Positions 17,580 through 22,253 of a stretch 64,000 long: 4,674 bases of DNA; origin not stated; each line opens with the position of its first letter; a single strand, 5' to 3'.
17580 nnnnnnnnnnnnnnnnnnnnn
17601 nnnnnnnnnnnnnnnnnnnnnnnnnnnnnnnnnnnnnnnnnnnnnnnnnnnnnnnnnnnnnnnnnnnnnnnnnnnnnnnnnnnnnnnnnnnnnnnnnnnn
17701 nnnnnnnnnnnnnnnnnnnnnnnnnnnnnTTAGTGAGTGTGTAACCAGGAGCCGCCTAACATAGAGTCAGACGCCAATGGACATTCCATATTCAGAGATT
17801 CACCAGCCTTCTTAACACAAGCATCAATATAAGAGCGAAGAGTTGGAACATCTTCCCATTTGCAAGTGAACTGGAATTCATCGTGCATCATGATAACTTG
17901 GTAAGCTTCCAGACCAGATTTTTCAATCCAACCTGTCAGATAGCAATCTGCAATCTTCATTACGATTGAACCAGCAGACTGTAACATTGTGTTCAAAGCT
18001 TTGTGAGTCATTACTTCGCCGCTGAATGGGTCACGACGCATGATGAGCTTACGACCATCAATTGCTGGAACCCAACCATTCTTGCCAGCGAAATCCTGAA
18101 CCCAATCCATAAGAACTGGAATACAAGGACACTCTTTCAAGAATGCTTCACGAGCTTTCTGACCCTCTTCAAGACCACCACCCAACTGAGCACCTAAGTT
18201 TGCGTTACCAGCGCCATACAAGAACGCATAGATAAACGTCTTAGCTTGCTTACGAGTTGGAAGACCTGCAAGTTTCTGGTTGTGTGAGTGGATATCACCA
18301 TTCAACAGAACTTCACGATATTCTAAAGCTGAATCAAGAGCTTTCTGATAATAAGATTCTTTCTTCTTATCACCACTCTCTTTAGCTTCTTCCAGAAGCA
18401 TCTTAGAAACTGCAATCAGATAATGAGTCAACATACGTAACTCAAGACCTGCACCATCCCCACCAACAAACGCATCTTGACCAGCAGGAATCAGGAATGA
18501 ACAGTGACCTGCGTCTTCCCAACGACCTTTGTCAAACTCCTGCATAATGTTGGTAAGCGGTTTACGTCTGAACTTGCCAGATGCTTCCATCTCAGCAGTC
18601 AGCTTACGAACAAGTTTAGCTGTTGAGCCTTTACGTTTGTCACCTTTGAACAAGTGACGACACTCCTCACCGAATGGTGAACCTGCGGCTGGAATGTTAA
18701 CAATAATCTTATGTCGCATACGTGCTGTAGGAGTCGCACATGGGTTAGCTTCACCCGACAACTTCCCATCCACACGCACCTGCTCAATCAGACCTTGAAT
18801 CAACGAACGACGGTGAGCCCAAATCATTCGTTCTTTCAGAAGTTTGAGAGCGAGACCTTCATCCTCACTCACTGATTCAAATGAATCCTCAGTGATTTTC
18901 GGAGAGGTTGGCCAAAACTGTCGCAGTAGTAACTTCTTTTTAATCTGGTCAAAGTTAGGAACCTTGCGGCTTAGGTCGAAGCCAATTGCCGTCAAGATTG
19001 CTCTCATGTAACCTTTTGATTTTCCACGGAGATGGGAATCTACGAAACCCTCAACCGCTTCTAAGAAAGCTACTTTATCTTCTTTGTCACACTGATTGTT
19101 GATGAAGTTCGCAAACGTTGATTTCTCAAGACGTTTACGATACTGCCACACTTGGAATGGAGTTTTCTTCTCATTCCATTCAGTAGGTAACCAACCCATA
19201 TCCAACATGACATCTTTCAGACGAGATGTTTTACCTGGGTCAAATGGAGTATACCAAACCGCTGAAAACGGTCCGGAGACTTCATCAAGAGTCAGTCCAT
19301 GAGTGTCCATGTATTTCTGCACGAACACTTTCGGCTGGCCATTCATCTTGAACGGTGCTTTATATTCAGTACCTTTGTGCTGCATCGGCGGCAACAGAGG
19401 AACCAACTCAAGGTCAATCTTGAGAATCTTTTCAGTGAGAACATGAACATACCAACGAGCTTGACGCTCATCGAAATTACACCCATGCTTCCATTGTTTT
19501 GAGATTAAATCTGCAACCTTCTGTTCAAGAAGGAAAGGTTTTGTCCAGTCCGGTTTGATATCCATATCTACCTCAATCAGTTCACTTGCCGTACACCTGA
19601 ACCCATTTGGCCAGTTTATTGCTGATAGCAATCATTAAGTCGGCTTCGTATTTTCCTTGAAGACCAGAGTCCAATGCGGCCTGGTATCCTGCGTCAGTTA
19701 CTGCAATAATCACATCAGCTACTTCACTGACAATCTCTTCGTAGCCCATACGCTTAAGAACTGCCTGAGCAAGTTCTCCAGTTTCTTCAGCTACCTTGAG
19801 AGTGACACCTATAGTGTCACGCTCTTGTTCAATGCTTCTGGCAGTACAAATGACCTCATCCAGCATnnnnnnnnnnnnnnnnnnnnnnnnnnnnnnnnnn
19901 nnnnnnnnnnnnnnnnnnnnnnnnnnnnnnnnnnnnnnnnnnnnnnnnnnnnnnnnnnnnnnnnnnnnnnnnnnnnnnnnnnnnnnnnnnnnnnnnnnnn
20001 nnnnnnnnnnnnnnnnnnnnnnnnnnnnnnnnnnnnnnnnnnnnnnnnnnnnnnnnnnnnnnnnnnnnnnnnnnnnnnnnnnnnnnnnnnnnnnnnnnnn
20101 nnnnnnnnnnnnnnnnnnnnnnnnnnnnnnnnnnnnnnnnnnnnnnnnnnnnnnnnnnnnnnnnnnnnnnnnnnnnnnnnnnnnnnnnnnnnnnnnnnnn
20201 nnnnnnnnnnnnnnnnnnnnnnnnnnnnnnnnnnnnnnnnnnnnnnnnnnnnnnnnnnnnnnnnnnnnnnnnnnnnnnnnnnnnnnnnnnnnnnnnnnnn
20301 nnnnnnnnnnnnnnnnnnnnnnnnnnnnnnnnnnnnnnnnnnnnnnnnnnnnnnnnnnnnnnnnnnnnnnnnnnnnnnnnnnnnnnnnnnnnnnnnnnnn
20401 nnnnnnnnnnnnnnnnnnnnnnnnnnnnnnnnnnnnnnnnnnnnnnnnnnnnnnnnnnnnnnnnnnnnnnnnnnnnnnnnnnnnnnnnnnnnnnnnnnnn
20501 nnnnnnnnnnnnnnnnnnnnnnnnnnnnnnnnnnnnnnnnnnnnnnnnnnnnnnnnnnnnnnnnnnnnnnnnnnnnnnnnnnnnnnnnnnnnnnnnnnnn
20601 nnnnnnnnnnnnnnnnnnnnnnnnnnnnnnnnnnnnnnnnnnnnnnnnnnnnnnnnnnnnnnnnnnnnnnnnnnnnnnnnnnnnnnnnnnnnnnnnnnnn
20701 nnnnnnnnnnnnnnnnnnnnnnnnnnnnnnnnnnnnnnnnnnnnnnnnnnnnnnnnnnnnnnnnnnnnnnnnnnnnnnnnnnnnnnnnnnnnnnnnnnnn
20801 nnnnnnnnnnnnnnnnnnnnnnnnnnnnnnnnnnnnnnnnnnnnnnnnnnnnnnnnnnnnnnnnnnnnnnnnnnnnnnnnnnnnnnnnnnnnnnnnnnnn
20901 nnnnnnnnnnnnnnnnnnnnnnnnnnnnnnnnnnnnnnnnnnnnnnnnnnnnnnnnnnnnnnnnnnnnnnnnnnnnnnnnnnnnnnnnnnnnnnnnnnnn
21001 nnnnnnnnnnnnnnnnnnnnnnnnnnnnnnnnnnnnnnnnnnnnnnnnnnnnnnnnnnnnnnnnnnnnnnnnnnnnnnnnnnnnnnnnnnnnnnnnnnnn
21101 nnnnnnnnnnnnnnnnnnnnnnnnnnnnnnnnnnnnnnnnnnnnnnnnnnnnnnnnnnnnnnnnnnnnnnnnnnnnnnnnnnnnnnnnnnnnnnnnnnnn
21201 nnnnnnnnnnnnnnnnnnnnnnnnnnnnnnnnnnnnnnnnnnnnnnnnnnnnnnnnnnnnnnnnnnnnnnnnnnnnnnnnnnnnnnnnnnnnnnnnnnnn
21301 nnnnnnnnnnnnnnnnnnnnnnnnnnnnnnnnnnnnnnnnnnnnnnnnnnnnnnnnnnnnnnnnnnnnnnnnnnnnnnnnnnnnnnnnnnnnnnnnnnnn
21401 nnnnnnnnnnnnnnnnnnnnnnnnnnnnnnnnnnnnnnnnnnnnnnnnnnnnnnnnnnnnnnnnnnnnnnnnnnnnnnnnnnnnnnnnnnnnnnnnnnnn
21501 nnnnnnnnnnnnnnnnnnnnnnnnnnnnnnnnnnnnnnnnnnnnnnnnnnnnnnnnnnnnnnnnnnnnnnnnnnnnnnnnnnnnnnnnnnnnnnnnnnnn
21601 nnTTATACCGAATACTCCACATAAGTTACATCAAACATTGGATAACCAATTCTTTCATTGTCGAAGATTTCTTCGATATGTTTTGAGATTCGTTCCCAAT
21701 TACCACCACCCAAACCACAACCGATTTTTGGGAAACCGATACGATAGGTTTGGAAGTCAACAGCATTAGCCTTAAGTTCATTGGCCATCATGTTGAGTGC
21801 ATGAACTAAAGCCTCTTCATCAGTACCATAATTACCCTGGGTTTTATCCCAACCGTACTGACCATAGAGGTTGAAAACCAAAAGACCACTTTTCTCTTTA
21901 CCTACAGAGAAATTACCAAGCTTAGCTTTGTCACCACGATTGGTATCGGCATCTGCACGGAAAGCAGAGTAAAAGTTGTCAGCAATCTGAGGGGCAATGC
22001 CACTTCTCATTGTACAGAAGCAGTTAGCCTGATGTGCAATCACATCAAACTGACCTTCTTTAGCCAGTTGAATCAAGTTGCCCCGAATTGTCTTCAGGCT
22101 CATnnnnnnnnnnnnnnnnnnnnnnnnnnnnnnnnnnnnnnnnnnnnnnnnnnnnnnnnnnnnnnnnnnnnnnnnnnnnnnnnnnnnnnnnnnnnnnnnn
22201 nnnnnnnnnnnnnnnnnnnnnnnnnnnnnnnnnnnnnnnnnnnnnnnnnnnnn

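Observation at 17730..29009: Family-A DNA polymerase encoded as two separate genes 6.5 kb apart, with an HNH endonuclease at the break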

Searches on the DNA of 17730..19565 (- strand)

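Call 84: search_rna_families(source=L017, start=1900, end=2900, threshold=evalue, max_evalue=1)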
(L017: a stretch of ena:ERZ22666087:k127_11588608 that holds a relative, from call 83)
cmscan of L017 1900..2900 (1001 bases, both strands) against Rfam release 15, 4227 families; matches with E-value up to 1: 3.
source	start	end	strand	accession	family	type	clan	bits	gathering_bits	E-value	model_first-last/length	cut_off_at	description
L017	2032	2732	+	RF00028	Intron_gpI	Intron;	-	31.7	50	4.8e-06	1-253/253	no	Group I catalytic intron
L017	2334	2433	+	RF01428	snoR128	Gene; snRNA; snoRNA; CD-box;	-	25.3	40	0.43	1-91/91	no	small nucleolar RNA snoR128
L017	2693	2770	+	RF00355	snoR28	Gene; snRNA; snoRNA; CD-box;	-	20.8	45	0.61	1-78/78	no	Small nucleolar RNA snoR28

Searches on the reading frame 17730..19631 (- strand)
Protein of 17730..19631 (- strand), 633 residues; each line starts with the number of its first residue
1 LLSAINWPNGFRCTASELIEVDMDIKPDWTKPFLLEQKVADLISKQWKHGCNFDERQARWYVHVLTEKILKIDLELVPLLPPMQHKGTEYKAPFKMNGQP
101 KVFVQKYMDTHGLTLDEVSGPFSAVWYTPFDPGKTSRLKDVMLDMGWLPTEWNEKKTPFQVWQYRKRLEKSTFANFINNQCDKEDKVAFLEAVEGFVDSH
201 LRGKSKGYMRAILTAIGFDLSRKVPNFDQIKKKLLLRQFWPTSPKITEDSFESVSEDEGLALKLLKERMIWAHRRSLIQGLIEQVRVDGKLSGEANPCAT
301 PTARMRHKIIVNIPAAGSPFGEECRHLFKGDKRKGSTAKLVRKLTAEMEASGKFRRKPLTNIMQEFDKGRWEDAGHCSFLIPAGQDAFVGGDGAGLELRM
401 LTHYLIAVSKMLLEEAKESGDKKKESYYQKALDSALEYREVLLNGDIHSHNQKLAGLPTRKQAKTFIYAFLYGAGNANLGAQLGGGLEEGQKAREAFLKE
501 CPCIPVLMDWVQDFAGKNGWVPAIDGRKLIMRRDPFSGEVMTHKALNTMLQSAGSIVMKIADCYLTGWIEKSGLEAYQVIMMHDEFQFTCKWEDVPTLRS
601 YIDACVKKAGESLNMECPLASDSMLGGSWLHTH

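Call 5: search_protein_families(library=pfam, proteins=[window:17730-19631:-], max_evalue=0.01)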
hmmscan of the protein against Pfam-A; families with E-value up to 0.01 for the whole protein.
window:17730-19631:- (633 aa): 1 family
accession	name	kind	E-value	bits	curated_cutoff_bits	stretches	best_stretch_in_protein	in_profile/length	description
PF00476.26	DNA_pol_A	-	3.4e-23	82.6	34.3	1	458-630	205-380/381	DNA polymerase family A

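Call 9: search_solved_structures(query=window:17730-19631:-, max_evalue=0.01, show_alignments=2)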
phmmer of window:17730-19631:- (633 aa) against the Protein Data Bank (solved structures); distinct sequences matched with E-value up to 0.01: 66 (the best 60 are shown).
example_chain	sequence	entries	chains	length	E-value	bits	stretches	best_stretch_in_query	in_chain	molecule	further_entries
1skr_A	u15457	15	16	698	1.7e-36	128.9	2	437-632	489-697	DNA polymerase | DNA-directed DNA polymerase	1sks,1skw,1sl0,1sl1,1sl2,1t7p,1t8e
2ajq_A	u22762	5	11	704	1.8e-36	128.8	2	437-632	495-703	T7 DNA polymerase | DNA-directed DNA polymerase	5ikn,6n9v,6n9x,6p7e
6n7w_H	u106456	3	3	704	1.8e-36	128.8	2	437-632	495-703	DNA-directed DNA polymerase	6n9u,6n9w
1zyq_A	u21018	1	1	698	3.3e-36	128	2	437-632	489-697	DNA polymerase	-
8oo6_A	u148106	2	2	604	1.2e-07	33.6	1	459-629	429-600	DNA polymerase I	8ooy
1d9d_A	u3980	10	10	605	1.2e-07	33.6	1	459-629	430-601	DNA POLYMERASE I | PROTEIN (DNA POLYMERASE I KLENOW FRAGMENT (E.C.2.7.7.7)) | PROTEIN (DNA POLYMERASE I-KLENOW FRAGMENT (E.C.2.7.7.7))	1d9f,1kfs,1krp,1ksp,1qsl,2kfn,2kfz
1dpi_A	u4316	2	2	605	1.2e-07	33.6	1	459-629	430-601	DNA POLYMERASE I KLENOW FRAGMENT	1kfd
1kln_A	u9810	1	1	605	1.2e-07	33.6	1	459-629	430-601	PROTEIN (DNA POLYMERASE I KLENOW FRAGMENT (E.C.2.7.7.7))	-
1d8y_A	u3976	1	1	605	1.2e-07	33.6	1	459-629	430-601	DNA POLYMERASE I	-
4xvi_A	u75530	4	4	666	1.5e-06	30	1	459-631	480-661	DNA polymerase nu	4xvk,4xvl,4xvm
3eyz_A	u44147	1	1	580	6.9e-06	27.8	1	459-630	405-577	DNA polymerase I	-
6ur9_A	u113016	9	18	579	1.1e-05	27.2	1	459-630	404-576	DNA polymerase I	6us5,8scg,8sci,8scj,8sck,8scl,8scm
2hvh_A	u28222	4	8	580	1.1e-05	27.2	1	459-630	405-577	DNA Polymerase I | DNA polymerase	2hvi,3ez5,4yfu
2hhw_A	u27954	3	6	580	1.1e-05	27.2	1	459-630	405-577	DNA Polymerase I | DNA polymerase I, large fragment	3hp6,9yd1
8jrb_A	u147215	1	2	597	1.1e-05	27.1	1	460-630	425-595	DNA polymerase I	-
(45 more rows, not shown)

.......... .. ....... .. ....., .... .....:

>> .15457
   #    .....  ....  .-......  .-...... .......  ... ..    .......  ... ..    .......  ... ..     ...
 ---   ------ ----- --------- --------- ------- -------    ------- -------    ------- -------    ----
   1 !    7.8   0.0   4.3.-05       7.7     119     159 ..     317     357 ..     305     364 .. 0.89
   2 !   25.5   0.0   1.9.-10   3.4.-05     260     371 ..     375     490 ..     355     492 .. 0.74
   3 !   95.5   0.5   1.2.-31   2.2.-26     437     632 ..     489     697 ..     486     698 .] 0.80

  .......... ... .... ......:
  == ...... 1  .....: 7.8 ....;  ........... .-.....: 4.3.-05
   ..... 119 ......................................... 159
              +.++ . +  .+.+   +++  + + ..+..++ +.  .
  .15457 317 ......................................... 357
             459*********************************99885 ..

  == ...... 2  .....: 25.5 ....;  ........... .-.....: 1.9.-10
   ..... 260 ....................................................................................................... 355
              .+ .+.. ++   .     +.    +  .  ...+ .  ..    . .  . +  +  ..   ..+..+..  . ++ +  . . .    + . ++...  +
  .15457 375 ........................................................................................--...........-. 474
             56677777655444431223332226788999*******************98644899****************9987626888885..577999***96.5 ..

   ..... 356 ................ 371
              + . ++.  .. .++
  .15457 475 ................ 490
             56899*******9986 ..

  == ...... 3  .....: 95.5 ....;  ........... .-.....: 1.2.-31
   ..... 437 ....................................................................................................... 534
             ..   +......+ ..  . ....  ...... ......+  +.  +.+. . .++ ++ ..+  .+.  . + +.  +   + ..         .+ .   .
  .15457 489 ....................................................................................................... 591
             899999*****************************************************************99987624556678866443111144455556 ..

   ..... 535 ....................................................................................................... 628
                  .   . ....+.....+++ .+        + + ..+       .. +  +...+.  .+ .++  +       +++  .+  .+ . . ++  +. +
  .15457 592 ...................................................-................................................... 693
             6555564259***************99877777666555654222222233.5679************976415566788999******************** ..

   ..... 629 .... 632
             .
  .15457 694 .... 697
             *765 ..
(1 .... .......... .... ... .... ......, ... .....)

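Call 31: find_homologous_proteins(query=window:17730-19565:-, max_evalue=1e-10)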
Query window:17730-19565:- (611 aa): 1694 proteins with E <= 1e-10 among 8000 candidates; the best 120 are listed.
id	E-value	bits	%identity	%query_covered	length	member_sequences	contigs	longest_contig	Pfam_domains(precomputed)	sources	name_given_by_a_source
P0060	0.0e+0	1427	99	100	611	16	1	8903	PF00476.27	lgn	-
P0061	0.0e+0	1217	83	100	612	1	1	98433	PF00476.27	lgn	-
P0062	0.0e+0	1206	83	100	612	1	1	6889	PF00476.27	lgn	-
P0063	0.0e+0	1152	80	100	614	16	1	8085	PF00476.27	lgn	-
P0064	0.0e+0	1140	78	100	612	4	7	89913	PF00476.27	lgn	-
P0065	0.0e+0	1089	76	100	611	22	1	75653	PF00476.27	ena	-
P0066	0.0e+0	1056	74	100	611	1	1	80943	PF00476.27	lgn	-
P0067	0.0e+0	1012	98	73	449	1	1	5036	-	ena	-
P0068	8.1e-293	991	70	100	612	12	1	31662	PF00476.27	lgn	-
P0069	3.0e-285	966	68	100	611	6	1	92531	PF00476.27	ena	-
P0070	2.0e-280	950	66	100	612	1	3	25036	PF00476.27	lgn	-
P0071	2.1e-280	949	67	100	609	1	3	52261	PF00476.27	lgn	-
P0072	4.2e-278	942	67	99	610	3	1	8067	PF00476.27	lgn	-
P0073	1.3e-270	917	66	99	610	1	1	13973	PF00476.27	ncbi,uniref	ncbi:MAG: DNA polymerase [Aeromonas popoffii]|uniref:DNA polymerase n=1 Tax=Aeromonas popoffii TaxID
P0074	1.8e-265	900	63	99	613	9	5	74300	PF00476.27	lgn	-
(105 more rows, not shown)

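Call 56: search_dna_similar(query=window:17730-19565:-, collection=phages, mode=protein, max_rows=60, rows=spread, max_evalue=1e-20)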
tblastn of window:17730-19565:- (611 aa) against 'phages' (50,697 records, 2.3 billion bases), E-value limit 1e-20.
Records with a match: 571; places in all: 574; records where one place covers at least 80% of the query: 244.
Best place of each record, by identity: >=99% 5; 90-95% 1; 60-80% 20; <60% 545.
By first word of the organism name: Klebsiella 201; Pseudomonas 108; Escherichia 97; Pelagibacter 29; Aeromonas 15; Enterobacteria 10; Vibrio 9; Roseobacter 9; Pectobacterium 9; Proteus 8; and 23 more.
By host as written in the record: Klebsiella pneumoniae 100; Escherichia coli 59; - 53; Pseudomonas aeruginosa 39; Klebsiella pneumoniae 135080 18; Pseudomonas aeruginosa PAO1 17; Aeromonas hydrophila 11; Candidatus Pelagibacter ubique HTCC1062 11; and 149 more.
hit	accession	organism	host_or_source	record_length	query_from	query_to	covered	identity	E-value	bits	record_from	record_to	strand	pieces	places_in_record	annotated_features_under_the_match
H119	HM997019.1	Salmonella phage 7-11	Salmonella enterica subsp. enterica ...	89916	1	611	100%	100.0%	0e+0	1226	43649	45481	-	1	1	DNA polymerase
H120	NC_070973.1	Cronobacter phage A24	Cronobacter sp.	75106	1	611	100%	76.3%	0e+0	949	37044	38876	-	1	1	DNA polymerase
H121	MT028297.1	Proteus phage Privateer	Proteus mirabilis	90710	1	611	100%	70.0%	0e+0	866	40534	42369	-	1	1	DNA polymerase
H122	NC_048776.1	Aeromonas phage LAh_9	Aeromonas hydrophila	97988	7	611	99%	54.0%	0e+0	617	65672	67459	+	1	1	DNA polymerase I | hypothetical protein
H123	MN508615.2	Escherichia phage ES17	Escherichia coli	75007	10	611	99%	46.6%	2e-153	494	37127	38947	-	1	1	DNA polymerase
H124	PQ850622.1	Escherichia phage OliverMaurmann_Bas86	Escherichia coli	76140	10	611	99%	46.4%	2e-153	494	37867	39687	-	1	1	DNA polymerase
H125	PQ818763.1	Shigella phage ShigP1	Shigella flexneri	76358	10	611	99%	46.4%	3e-152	491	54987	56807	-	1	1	DNA polymerase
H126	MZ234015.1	Escherichia phage vB_EcoP-101114BS3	Escherichia coli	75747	10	611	99%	46.2%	7e-153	493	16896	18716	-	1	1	DNA-directed DNA polymerase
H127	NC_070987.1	Escherichia phage MN05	enteropathogenic Escherichia coli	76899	10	611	99%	46.1%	2e-152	491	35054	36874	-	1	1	hypothetical protein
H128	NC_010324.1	Escherichia phage phiEco32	Escherichia coli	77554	10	611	99%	46.1%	3e-152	491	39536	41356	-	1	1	DNA polymerase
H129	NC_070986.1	Escherichia phage vB_EcoP_EcoN5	Escherichia coli ATCC 25922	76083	10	611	99%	45.9%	1e-151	489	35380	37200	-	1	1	DNA polymerase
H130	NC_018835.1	Escherichia phage NJ01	Escherichia coli DE172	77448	10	611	99%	45.8%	1e-151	489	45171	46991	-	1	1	none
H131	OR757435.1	Escherichia phage vB-EcoP-XT32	Escherichia coli EC-YG1908-580 O78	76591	10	611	99%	45.3%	4e-149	482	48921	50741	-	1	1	DNA-directed DNA polymerase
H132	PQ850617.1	Escherichia phage ManiMatter_Bas94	Escherichia coli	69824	10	611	94%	45.9%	1e-100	499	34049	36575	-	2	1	DNA polymerase I | endonuclease VII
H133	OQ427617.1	Pseudomonas phage HZ2201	Pseudomonas aeruginosa PAO1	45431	6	611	99%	43.5%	3e-132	433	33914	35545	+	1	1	DNA-directed DNA polymerase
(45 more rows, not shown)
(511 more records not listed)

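Call 83: find_encoding_contigs(protein=P0067, flank=3000, max_places=2)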
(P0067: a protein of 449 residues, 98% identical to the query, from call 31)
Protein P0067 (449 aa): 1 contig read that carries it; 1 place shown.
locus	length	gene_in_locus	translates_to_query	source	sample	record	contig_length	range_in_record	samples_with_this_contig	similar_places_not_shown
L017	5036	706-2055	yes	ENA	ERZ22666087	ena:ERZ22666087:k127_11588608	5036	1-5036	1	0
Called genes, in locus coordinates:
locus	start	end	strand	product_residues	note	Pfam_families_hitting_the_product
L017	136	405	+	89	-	-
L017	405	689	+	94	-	-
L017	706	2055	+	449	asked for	-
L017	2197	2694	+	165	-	PF02945:Endonuclease_7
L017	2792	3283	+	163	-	PF00476:DNA_pol_A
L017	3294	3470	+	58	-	-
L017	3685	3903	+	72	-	-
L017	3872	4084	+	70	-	-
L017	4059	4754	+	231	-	-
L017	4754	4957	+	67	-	-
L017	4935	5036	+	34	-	?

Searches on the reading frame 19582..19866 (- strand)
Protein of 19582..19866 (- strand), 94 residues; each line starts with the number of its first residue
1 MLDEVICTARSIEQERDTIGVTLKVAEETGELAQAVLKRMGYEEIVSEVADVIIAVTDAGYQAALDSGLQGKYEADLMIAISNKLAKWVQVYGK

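Call 5: search_protein_families(library=pfam, proteins=[window:19582-19866:-], max_evalue=0.01)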
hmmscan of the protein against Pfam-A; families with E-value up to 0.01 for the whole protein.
window:19582-19866:- (94 aa): 1 family
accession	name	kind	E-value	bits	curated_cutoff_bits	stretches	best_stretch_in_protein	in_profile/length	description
PF03819.22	MazG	-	0.003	18.2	22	1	23-56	8-40/74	MazG nucleotide pyrophosphohydrolase domain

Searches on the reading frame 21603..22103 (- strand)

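Call 5: search_protein_families(library=pfam, proteins=[window:21603-22103:-], max_evalue=0.01)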
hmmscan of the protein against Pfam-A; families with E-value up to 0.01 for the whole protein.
window:21603-22103:- (166 aa): 1 family
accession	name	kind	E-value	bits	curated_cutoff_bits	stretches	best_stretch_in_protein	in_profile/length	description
PF01661.27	Macro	-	9.9e-05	22.7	22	1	24-139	2-114/118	Macro domain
